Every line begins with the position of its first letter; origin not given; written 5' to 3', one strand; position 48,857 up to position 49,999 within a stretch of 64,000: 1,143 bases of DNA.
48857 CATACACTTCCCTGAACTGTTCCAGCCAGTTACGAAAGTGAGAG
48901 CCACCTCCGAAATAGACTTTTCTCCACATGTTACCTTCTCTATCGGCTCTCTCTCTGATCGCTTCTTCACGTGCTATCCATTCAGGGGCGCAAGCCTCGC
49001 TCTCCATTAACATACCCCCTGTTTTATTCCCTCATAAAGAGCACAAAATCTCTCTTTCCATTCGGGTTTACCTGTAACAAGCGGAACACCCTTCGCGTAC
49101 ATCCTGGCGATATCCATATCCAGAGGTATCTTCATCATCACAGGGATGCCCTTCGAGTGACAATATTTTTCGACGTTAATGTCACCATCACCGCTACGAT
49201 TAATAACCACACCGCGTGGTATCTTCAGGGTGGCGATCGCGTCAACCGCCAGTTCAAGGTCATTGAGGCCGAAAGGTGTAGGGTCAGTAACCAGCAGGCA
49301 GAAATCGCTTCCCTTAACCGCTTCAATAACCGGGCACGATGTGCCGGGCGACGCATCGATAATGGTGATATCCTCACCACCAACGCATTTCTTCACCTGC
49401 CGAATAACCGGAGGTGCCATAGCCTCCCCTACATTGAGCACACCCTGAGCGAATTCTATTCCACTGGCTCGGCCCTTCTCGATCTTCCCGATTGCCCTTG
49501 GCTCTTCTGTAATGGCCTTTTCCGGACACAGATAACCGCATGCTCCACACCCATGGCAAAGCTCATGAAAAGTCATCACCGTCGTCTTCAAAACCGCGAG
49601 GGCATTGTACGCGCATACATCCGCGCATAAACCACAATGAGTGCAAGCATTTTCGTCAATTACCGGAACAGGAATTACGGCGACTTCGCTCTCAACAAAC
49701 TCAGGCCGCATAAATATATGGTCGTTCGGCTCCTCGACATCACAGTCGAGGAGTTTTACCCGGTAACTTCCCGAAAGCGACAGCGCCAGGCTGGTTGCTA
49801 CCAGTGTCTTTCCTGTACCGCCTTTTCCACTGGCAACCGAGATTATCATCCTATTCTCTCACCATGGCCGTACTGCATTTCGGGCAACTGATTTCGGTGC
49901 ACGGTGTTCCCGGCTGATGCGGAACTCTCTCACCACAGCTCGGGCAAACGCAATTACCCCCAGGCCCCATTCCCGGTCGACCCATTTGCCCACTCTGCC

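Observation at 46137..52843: Tightly packed minus-strand locus of NifX-domain, MinD-ferredoxin, FmdB zinc-ribbon, DUF5320 and Gly/Arg-rich proteins behind a DUF134 regulator: candidate undescribed metallocluster-handling system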

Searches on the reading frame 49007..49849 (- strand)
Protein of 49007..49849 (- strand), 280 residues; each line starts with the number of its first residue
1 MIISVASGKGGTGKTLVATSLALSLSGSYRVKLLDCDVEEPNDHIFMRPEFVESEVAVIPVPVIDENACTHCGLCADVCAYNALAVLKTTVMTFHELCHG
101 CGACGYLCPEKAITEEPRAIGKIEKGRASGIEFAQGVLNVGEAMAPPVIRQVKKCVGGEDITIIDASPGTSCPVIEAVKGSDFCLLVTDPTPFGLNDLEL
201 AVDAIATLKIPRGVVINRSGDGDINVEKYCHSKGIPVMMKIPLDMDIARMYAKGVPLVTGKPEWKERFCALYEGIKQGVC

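Call 3: search_protein_families(library=pfam, proteins=[window:49007-49849:-], max_evalue=0.01)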
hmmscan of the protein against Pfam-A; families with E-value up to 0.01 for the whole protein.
window:49007-49849:- (280 aa): 15 families
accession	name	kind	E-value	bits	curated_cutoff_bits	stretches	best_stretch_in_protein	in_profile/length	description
PF01656.29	CbiA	-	1.5e-15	57.7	25.4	1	3-256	1-124/125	CobQ/CobB/MinD/ParA nucleotide binding domain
PF10609.15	ParA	-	8.8e-15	55.2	27.1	2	2-43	5-47/246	NUBPL iron-transfer P-loop NTPase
PF00037.32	Fer4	-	2.9e-11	43.1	21.1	2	62-83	1-22/24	4Fe-4S binding domain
PF12838.12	Fer4_7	-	2.4e-09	37.9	27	2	41-83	13-52/52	4Fe-4S dicluster domain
PF12837.12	Fer4_6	-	5.7e-09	35.9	25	1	61-84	1-24/24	4Fe-4S binding domain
PF13614.12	AAA_31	-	3.2e-07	30.9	27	1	2-38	3-40/177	AAA domain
PF14697.11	Fer4_21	-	5.7e-07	30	35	1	63-113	2-57/59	4Fe-4S dicluster domain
PF13484.11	Fer4_16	-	2.1e-06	28.9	30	1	98-118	2-21/66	4Fe-4S double cluster binding domain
PF12797.12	Fer4_2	-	5e-06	26.6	24.5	1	60-80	1-21/22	4Fe-4S binding domain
PF13237.11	Fer4_10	-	7e-06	26.3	25.5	1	62-109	2-53/53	4Fe-4S dicluster domain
PF13187.11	Fer4_9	-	2.1e-05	24.9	27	1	68-113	1-52/52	4Fe-4S dicluster domain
PF25160.1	LdpA_Fe-S-bd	-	0.00021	21.5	27.6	1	75-116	9-46/49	LdpA Fe-S cluster-binding domain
PF13534.11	Fer4_17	-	0.0019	19.2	22.2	0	68-84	1-17/61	4Fe-4S dicluster domain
PF12800.12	Fer4_4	-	0.0063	17.2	24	0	67-81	2-16/17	4Fe-4S binding domain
PF12798.12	Fer4_3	-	0.0086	17.3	27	0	69-83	1-15/15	4Fe-4S binding domain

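Call 12: find_encoding_contigs(protein=window:49007-49849:-, flank=10000, max_places=6)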
Protein window:49007-49849:- (280 aa): no gene with exactly this product is on record in the collection.

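Call 13: search_solved_structures(query=window:49007-49849:-, max_evalue=0.001)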
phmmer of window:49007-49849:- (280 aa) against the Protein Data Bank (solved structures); distinct sequences matched with E-value up to 0.001: 28.
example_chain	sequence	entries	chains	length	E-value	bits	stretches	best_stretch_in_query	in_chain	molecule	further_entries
7npa_A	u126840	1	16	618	2.9e-11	46.5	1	46-116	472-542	Coenzyme F420-dependent sulfite reductase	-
3vx3_A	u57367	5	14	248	4.9e-11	45.7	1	2-63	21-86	ATPase involved in chromosome partitioning, ParA/MinD family, Mrp homolog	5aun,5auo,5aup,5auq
9sw6_H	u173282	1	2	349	1.3e-10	44.3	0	60-114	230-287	Tungsten formylmethanofuran dehydrogenase, subunit F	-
5t5i_F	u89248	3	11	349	2.7e-10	43.3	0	60-113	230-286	Tungsten formylmethanofuran dehydrogenase subunit fwdF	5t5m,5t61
7np8_A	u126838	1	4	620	2.8e-10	43.3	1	47-137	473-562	Coenzyme F420-dependent sulfite reductase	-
7bkb_K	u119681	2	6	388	1.6e-09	40.7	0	64-126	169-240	Formylmethanofuran dehydrogenase, subunit F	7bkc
1g3q_A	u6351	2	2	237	2.2e-09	40.3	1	139-271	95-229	CELL DIVISION INHIBITOR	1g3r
1ion_A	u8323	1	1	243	6.6e-09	38.7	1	146-266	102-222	PROBABLE CELL DIVISION INHIBITOR MIND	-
9eri_B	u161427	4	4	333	3.2e-07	33.2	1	63-117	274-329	Na(+)-translocating ferredoxin:NAD(+) oxidoreductase complex subunit B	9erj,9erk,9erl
9sw6_G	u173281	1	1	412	5.5e-07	32.4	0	63-114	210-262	Polyferredoxin protein MvhB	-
5odc_A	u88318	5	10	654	9.5e-07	31.6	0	53-116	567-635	Heterodisulfide reductase, subunit A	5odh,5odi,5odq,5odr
1hyq_A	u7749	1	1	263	1.3e-06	31.2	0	3-47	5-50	CELL DIVISION INHIBITOR (MIND-1)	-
4rz2_A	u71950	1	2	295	1.4e-06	31.1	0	3-46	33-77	Site-determining protein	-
4rz3_A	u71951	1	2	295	1.6e-05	27.6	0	3-45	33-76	Site-determining protein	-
9tn7_A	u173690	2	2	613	1.7e-05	27.6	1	58-112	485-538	Coenzyme F420 hydrogenase/dehydrogenase beta subunit domain protein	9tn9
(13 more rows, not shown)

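Call 15: find_homologous_proteins(query=window:49007-49849:-, max_evalue=1e-10)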
Query window:49007-49849:- (280 aa): 8000 proteins with E <= 1e-10 among 8000 candidates; the best 120 are listed.
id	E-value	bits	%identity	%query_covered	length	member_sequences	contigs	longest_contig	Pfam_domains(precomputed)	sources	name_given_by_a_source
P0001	9.0e-186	634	100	100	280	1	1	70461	PF14697.12,PF10609.16,PF01656.30,PF12797.13,PF13614.13,PF12837.13,PF00037.33,PF13484.12,PF12838.13,PF13237.12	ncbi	ncbi:MAG: ATP-binding protein [Dehalococcoidia bacterium]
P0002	3.1e-156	537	85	99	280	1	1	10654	PF14697.12,PF10609.16,PF01656.30,PF12797.13,PF13614.13,PF12837.13,PF00037.33,PF13484.12,PF12838.13,PF13237.12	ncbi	-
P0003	9.6e-133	460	71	99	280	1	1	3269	PF14697.12,PF10609.16,PF01656.30,PF12797.13,PF13614.13,PF12837.13,PF00037.33,PF13484.12,PF12838.13,PF13237.12,PF13187.12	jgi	-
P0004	1.8e-132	459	71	100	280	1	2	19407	PF14697.12,PF10609.16,PF12837.13,PF13484.12,PF12838.13,PF01656.30,PF12797.13,PF13614.13,PF00037.33,PF25160.2,PF13237.12,PF13187.12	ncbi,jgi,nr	ncbi:MAG: P-loop NTPase [Chloroflexi bacterium]|nr:P-loop NTPase [Chloroflexota bacterium]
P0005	1.9e-132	459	70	100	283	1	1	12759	PF14697.12,PF10609.16,PF12837.13,PF13484.12,PF12838.13,PF01656.30,PF12797.13,PF13614.13,PF00037.33,PF25160.2,PF13237.12,PF13187.12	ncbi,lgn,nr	ncbi:MAG: ATP-binding protein [Chloroflexota bacterium]|nr:ATP-binding protein [Chloroflexota bacter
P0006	5.2e-132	457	72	99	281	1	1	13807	PF14697.12,PF10609.16,PF01656.30,PF12797.13,PF13614.13,PF12837.13,PF00037.33,PF13484.12,PF12838.13,PF13237.12,PF13187.12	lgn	-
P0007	1.4e-131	456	70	98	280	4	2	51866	PF00142.25,PF14697.12,PF10609.16,PF12837.13,PF13484.12,PF12838.13,PF01656.30,PF12797.13,PF13614.13,PF00037.33,PF25160.2,PF13237.12,PF13187.12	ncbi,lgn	ncbi:MAG: ATP-binding protein [Dehalococcoidia bacterium]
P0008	2.0e-131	456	71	99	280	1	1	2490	PF14697.12,PF10609.16,PF01656.30,PF12797.13,PF13614.13,PF12837.13,PF00037.33,PF13484.12,PF12838.13,PF13237.12,PF13187.12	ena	-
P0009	7.1e-131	454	71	99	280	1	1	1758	PF14697.12,PF10609.16,PF01656.30,PF12797.13,PF13614.13,PF12837.13,PF00037.33,PF13484.12,PF12838.13,PF13237.12,PF13187.12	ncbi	-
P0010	7.5e-131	454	72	99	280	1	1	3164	PF14697.12,PF10609.16,PF01656.30,PF12797.13,PF13614.13,PF12837.13,PF00037.33,PF13484.12,PF12838.13,PF13237.12,PF13187.12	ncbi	-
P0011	9.8e-131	453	71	100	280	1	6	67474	PF14697.12,PF10609.16,PF01656.30,PF12797.13,PF13614.13,PF12837.13,PF00037.33,PF13484.12,PF12838.13,PF13237.12,PF13187.12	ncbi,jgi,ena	-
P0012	1.2e-130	453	71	100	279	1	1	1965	PF14697.12,PF10609.16,PF01656.30,PF12797.13,PF12837.13,PF00037.33,PF13484.12,PF12838.13,PF25160.2,PF13237.12,PF13187.12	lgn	-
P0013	1.5e-130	453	72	99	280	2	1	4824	PF14697.12,PF10609.16,PF01656.30,PF12797.13,PF13614.13,PF12837.13,PF00037.33,PF13484.12,PF12838.13,PF13237.12,PF13187.12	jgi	-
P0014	2.0e-130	452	70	99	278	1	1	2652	PF14697.12,PF10609.16,PF12837.13,PF13484.12,PF12838.13,PF01656.30,PF12797.13,PF13614.13,PF00037.33,PF25160.2,PF13237.12,PF13187.12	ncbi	-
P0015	2.2e-130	452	71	99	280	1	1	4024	PF14697.12,PF10609.16,PF01656.30,PF12797.13,PF13614.13,PF12837.13,PF00037.33,PF13484.12,PF12838.13,PF13237.12,PF13187.12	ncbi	-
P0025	1.6e-128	446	69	99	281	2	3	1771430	PF14697.12,PF10609.16,PF12837.13,PF13484.12,PF12838.13,PF01656.30,PF12797.13,PF13614.13,PF00037.33,PF25160.2,PF13237.12,PF13187.12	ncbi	-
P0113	9.5e-119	414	65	99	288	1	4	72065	PF14697.12,PF10609.16,PF01656.30,PF13614.13,PF12837.13,PF00037.33,PF12838.13,PF13237.12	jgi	jgi:MinD superfamily P-loop ATPase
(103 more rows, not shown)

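Call 17: find_encoding_contigs(protein=P0025, flank=10000, max_places=2)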
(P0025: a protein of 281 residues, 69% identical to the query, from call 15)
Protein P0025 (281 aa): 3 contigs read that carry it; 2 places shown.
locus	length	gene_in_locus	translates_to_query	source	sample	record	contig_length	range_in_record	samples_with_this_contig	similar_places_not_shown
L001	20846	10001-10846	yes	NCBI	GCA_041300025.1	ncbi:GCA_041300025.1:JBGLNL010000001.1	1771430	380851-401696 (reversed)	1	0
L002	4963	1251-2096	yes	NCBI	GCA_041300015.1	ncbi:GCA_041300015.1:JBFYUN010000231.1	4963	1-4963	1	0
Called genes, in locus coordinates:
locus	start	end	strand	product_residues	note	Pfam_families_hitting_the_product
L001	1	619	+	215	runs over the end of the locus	PF00573:Ribosomal_L4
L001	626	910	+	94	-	PF00276:Ribosomal_L23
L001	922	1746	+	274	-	PF00181:Ribosomal_L2_N, PF03947:Ribosomal_L2_C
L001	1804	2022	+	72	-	PF00203:Ribosomal_S19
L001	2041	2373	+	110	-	PF00237:Ribosomal_L22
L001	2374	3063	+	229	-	PF07650:KH_2, PF05316:VAR1 (faint), PF00189:Ribosomal_S3_C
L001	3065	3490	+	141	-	PF00252:Ribosomal_L16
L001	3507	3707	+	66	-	PF00831:Ribosomal_L29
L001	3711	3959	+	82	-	PF00366:Ribosomal_S17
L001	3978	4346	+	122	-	PF00238:Ribosomal_L14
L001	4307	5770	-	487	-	PF01370:Epimerase, PF16363:GDP_Man_Dehyd (faint)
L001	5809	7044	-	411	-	PF01663:Phosphodiest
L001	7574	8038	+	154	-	PF02001:DUF134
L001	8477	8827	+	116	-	PF17253:DUF5320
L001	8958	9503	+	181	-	PF02579:Nitro_FeMo-Co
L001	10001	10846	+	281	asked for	PF01656:CbiA, PF10609:ParA (weak), PF13614:AAA_31 (faint), PF12838:Fer4_7 (weak), PF12837:Fer4_6 (weak), PF13237:Fer4_10, PF14697:Fer4_21, PF00037:Fer4 (weak), +4 more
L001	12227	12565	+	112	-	PF02579:Nitro_FeMo-Co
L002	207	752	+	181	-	PF02579:Nitro_FeMo-Co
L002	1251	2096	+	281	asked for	PF01656:CbiA, PF10609:ParA (weak), PF13614:AAA_31 (faint), PF12838:Fer4_7 (weak), PF12837:Fer4_6 (weak), PF13237:Fer4_10, PF14697:Fer4_21, PF00037:Fer4 (weak), +4 more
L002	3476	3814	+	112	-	PF02579:Nitro_FeMo-Co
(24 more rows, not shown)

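Call 18: find_encoding_contigs(protein=P0113, flank=10000, max_places=2)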
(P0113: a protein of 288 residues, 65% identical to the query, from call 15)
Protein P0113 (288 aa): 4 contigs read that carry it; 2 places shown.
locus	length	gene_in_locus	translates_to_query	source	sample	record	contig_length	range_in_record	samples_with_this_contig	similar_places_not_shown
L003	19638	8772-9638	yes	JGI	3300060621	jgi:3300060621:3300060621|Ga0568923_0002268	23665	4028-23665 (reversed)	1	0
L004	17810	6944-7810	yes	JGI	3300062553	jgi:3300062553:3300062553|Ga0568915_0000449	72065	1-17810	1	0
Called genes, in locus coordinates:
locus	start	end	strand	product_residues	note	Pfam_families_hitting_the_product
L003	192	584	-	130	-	PF02583:Trns_repr_metal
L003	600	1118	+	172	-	PF02662:FlpD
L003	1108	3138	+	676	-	PF04879:Molybdop_Fe4S4, PF00384:Molybdopterin, PF01568:Molydop_binding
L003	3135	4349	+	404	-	PF04422:FrhB_FdhB_N, PF04432:FrhB_FdhB_C, PF12838:Fer4_7 (faint)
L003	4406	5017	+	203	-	PF23023:Anti-Pycsar_Apyc1 (weak), PF00753:Lactamase_B, PF12706:Lactamase_B_2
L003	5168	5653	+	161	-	PF02001:DUF134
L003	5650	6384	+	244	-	PF13938:DUF4213, PF04016:DUF364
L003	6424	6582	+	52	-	-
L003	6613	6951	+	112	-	-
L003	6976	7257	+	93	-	PF17253:DUF5320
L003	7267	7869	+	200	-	-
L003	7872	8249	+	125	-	PF02597:ThiS (faint)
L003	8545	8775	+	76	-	-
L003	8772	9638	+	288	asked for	PF01656:CbiA, PF10609:ParA, PF13614:AAA_31 (faint), PF12838:Fer4_7 (faint), PF00037:Fer4 (faint), PF12837:Fer4_6 (faint), PF13237:Fer4_10 (weak), PF14697:Fer4_21 (weak)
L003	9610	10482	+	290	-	PF01656:CbiA, PF10609:ParA (faint), PF12838:Fer4_7 (faint), PF13187:Fer4_9 (faint), PF13237:Fer4_10 (faint), PF00037:Fer4 (weak), PF14697:Fer4_21, PF00037:Fer4 (weak), +2 more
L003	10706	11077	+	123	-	PF27306:AF_2379 (weak)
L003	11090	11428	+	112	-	PF02579:Nitro_FeMo-Co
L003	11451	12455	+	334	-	PF01883:FeS_assembly_P, PF01656:CbiA, PF10609:ParA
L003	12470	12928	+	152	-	PF01592:NifU_N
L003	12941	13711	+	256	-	PF04055:Radical_SAM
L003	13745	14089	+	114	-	PF04060:FeS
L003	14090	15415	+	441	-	PF01266:DAO (faint), PF07992:Pyr_redox_2, PF13738:Pyr_redox_3, PF00070:Pyr_redox, PF02852:Pyr_redox_dim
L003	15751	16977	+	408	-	PF00999:Na_H_Exchanger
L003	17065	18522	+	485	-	PF02934:GatB_N, PF02637:GatB_Yqey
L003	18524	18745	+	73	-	PF03840:SecG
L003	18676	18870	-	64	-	-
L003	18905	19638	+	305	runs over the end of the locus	PF01040:UbiA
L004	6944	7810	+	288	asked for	PF01656:CbiA, PF10609:ParA, PF13614:AAA_31 (faint), PF12838:Fer4_7 (faint), PF00037:Fer4 (faint), PF12837:Fer4_6 (faint), PF13237:Fer4_10 (weak), PF14697:Fer4_21 (weak)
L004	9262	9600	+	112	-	PF02579:Nitro_FeMo-Co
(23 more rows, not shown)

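Call 27: find_related_loci(query=A1, collection=genome_contigs, flank=8000)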
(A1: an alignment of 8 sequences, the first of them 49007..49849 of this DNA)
Query A1 (280 aa) in genome_contigs; peptide patterns used: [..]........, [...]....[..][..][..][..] (x = any residue, [..] = any of these).
600 stretches matched a pattern (row limit reached: there are more); 528 encode a relative of the query (tblastn E <= 1e-3); the best 80 are kept; 80 distinct loci.
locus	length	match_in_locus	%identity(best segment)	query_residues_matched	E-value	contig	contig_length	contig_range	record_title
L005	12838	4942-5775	69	1-278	8e-132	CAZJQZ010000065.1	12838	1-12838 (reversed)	MAG TPA_asm: uncultured Dehalococcoidia bacterium isolate binchicken_co334_59 genome assembly, contig: NODE_8782_length_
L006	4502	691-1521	64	1-277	2e-120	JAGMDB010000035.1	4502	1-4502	MAG: Dehalococcoidia bacterium isolate RS_17_36 ZL495.bin.36.fa_35, whole genome shotgun sequence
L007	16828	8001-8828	63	1-276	3e-119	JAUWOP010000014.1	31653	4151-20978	MAG: Chloroflexota bacterium isolate CSMAG_2453 CSMAG_2453_k141_1025521_length_31653_cov_15.9634, whole genome shotgun s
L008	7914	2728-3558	63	1-277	6e-119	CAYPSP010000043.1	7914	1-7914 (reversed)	MAG TPA_asm: uncultured Dehalococcoidales bacterium isolate SRP191223_co2_113 genome assembly, contig: NODE_9024_length_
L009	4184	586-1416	63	1-277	3e-119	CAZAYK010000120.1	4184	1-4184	MAG TPA_asm: uncultured Dehalococcoidaceae bacterium isolate binchicken_co19_651 genome assembly, contig: NODE_38301_len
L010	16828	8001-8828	63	1-276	8e-116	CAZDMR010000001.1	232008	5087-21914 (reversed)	MAG TPA_asm: uncultured Acidobacteriota bacterium isolate binchicken_co116_446 genome assembly, contig: NODE_5_length_23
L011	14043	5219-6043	64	1-275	3e-114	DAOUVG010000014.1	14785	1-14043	MAG TPA_asm: Dehalococcoidales bacterium isolate CSMAG_843 CSMAG_843_k141_666023_length_14785_cov_14.0000, whole genome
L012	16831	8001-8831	61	1-277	1e-112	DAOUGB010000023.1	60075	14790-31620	MAG TPA_asm: Dehalococcoidales bacterium isolate R24_90 k131_1436100, whole genome shotgun sequence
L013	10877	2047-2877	61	1-277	4e-112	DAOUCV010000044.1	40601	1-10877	MAG TPA_asm: Dehalococcoidales bacterium isolate H85_868 74837, whole genome shotgun sequence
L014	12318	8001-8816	61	1-272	1e-111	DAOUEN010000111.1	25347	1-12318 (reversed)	MAG TPA_asm: Dehalococcoidia bacterium isolate N6_289 k139_799240, whole genome shotgun sequence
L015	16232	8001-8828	60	1-276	2e-111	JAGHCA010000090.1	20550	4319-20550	MAG: Dehalococcoidia bacterium isolate AUK270 PB_MBMC_224_c_000000000053, whole genome shotgun sequence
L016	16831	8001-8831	61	1-279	8e-111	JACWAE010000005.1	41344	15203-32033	MAG: Dehalococcoidia bacterium isolate B_CHL_03 k141_10986, whole genome shotgun sequence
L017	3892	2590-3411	58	3-275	4e-107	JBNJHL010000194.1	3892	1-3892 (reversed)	MAG: Bacillota bacterium isolate Y22_0dBSd3.bin.77 NODE_31254_length_3892_cov_3.382547, whole genome shotgun sequence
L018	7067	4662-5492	57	1-279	5e-105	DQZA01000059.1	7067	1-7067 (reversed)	MAG TPA_asm: Desulfobacteraceae bacterium isolate HyVt-17 Ga0136651_10005360, whole genome shotgun sequence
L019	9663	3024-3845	59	3-275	2e-104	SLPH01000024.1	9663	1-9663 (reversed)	MAG: Syntrophomonadaceae bacterium isolate CSSed165cm_49 CSSed16-5cm-27946, whole genome shotgun sequence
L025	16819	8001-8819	57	1-275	3e-101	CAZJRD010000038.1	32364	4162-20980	MAG TPA_asm: uncultured Desulfobacteraceae bacterium isolate binchicken_co81_476 genome assembly, contig: NODE_1592_leng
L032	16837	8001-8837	56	1-277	9e-99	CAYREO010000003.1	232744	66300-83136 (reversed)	MAG TPA_asm: uncultured Eubacteriales bacterium isolate binchicken_co7_212 genome assembly, contig: NODE_41_length_23274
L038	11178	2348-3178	54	1-279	5e-98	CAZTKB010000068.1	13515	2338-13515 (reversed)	MAG TPA_asm: uncultured Desulfobacterales bacterium isolate binchicken_co168_200 genome assembly, contig: NODE_7848_leng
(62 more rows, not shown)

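Call 56: predict_structure(alignment_id=A2)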
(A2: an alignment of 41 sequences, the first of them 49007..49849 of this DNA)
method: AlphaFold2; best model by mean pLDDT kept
length: 280 residues; sequences in the alignment: 41
mean_pLDDT: 91.8   pTM: 0.86
mean pLDDT of the five models: 91.8, 91.6, 90.5, 85.1, 80.9
residues with pLDDT >= 90: 213; 70-90: 63; 50-70: 4; < 50: 0
segments of 3 or more residues with pLDDT < 50: none
pLDDT, mean of each block of 10 residues (from residue 1): 92 89 94 90 74 93 94 93 90 89 92 94 92 92 88 89 93 93 97 94 95 95 95 97 90 88 95 93
secondary structure, 60 per line:
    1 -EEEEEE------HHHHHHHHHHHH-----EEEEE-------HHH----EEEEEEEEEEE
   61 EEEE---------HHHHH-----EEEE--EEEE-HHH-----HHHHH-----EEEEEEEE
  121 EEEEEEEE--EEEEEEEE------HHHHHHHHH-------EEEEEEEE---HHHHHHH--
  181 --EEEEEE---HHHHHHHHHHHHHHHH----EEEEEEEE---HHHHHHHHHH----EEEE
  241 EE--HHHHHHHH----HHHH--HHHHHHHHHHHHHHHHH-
elements in order: E2-7 H14-25 E31-35 E50-64 H74-78 E84-87 E90-93 H103-107 E113-128 E131-138 H145-153 E161-168 H172-178 E183-188 H192-207 E212-219 H223-232 E237-242 H245-252 H257-260 H263-279

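Call 58: search_protein_families(library=ncbifam, proteins=[window:49007-49849:-], max_evalue=0.001)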
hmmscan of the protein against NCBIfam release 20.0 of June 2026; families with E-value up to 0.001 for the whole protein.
window:49007-49849:- (280 aa): 47 families (the best 25 are shown)
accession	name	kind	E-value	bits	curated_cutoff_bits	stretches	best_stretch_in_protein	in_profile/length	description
TIGR01969.1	minD_arch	subfamily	3.1e-16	59.3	201.75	2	152-263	102-216/251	cell division ATPase MinD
NF041546.1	ParA_partition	equivalog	1.2e-13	51.1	180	2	2-38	1-38/203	ParA family partition ATPase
NF041136.1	MrpORP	equivalog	6e-12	45.5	450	1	3-42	8-48/365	iron-sulfur cluster carrier protein MrpORP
NF038196.1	ferrodoxin_EFR1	subfamily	5.9e-10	39.6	75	1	66-115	183-231/242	EFR1 family ferrodoxin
NF040770.1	hetero_SS_HdrA2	exception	2.3e-09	35.9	1100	1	62-115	572-625/777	CoB-CoM heterodisulfide reductase HdrA2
TIGR02179.1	PorD_KorD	subfamily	1.6e-08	34.5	60.05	1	61-115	19-74/78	2-oxoacid:acceptor oxidoreductase, delta subunit, pyruvate/2-ketoisovalerate family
TIGR02700.1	flavo_MJ0208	hypoth_equivalog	1.9e-08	33.8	251.35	1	53-115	134-196/234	dihydromethanopterin reductase (acceptor)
NF041891.1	hdrA_Methbact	equivalog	1.1e-07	30.5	1300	1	54-115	558-620/762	ferredoxin:CoB-CoM heterodisulfide reductase subunit HdrA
TIGR01968.1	minD_bact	equivalog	1.4e-07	31.1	212.9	1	2-76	3-75/261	septum site-determining protein MinD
NF043039.1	HgcAB_like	equivalog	2.4e-07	30.7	285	1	64-113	297-349/350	HgcAB-like fusion protein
NF042909.1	FMH_DH_FwdF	exception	2.6e-07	30.1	375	1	63-116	221-278/336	tungsten-dependent formylmethanofuran dehydrogenase subunit FwdF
NF045790.1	OxalOxreddelta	equivalog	2.8e-07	30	230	1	61-117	254-310/316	oxalate oxidoreductase subunit delta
NF007202.0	PRK09623.1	equivalog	3.4e-07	30.5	166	1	61-115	45-100/105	3-methyl-2-oxobutanoate dehydrogenase subunit delta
NF040864.1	HgcB_ferredoxin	equivalog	5.1e-07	29.4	99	1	64-116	11-64/93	mercury methylation ferredoxin HgcB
TIGR04041.1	activase_YjjW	hypoth_equivalog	7.5e-07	28.8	250.2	1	67-114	41-88/276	YjjW family glycine radical enzyme activase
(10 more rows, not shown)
